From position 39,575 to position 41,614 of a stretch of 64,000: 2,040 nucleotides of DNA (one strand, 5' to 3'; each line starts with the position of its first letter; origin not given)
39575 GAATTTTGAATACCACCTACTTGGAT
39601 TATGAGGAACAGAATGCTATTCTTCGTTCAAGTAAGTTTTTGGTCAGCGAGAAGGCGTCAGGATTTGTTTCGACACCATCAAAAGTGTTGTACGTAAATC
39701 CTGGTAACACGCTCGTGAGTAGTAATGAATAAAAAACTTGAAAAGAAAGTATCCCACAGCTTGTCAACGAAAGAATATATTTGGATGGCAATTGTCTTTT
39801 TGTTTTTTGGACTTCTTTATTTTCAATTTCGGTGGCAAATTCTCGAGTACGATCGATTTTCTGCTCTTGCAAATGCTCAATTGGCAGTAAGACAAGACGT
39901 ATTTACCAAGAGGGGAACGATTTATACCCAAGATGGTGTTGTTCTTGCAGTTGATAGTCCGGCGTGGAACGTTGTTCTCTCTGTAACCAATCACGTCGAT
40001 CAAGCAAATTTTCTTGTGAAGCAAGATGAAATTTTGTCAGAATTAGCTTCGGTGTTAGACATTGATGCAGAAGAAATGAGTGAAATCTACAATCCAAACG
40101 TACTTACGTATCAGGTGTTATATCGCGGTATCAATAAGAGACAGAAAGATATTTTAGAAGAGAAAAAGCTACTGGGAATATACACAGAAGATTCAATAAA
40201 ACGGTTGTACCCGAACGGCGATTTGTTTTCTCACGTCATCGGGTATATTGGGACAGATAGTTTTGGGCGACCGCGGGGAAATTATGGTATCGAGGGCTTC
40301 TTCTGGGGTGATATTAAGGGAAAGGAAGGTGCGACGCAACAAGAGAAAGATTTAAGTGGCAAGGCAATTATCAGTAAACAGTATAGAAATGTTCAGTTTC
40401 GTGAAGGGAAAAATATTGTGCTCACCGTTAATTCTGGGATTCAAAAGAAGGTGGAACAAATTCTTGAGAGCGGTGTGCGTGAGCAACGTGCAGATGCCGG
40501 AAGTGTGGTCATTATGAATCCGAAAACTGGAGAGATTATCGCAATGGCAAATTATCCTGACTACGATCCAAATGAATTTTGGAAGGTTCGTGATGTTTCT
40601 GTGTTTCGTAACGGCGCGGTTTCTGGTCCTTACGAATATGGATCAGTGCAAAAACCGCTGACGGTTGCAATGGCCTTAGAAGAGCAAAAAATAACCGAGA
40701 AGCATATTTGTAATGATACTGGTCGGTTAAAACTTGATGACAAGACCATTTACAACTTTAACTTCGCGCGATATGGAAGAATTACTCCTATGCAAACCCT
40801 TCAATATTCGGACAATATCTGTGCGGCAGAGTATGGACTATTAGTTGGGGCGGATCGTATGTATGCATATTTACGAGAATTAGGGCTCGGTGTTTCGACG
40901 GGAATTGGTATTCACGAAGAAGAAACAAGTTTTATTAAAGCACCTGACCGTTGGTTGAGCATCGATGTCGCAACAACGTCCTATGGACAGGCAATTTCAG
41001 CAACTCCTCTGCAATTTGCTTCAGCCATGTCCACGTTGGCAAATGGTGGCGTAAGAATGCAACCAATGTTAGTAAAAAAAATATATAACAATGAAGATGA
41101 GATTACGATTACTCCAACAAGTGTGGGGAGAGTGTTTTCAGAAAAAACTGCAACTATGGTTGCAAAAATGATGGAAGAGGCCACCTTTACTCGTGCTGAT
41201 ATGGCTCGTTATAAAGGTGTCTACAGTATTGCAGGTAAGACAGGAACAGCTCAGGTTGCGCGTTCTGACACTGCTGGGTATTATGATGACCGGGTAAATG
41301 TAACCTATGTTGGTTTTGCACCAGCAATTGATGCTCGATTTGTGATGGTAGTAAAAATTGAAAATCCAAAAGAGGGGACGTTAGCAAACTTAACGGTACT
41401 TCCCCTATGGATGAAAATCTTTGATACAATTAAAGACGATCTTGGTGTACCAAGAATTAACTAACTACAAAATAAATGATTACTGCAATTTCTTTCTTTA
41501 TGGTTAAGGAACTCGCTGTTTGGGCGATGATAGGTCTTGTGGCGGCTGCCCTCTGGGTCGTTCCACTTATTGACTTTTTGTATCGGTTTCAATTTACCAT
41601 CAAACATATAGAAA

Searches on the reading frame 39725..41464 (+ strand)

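Call 82: search_protein_families(library=pfam, proteins=[window:39725-41464:+], max_evalue=0.00001)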
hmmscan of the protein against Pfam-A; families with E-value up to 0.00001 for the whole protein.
window:39725-41464:+ (579 aa): 2 families
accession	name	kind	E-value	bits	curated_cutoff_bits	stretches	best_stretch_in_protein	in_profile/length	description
PF00905.27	Transpeptidase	-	2.5e-70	237.5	22.1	1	259-551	1-287/299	Penicillin binding protein transpeptidase domain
PF03717.20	PBP_dimer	-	3.1e-18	67.3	24.4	1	62-215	5-176/180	Penicillin-binding Protein dimerisation domain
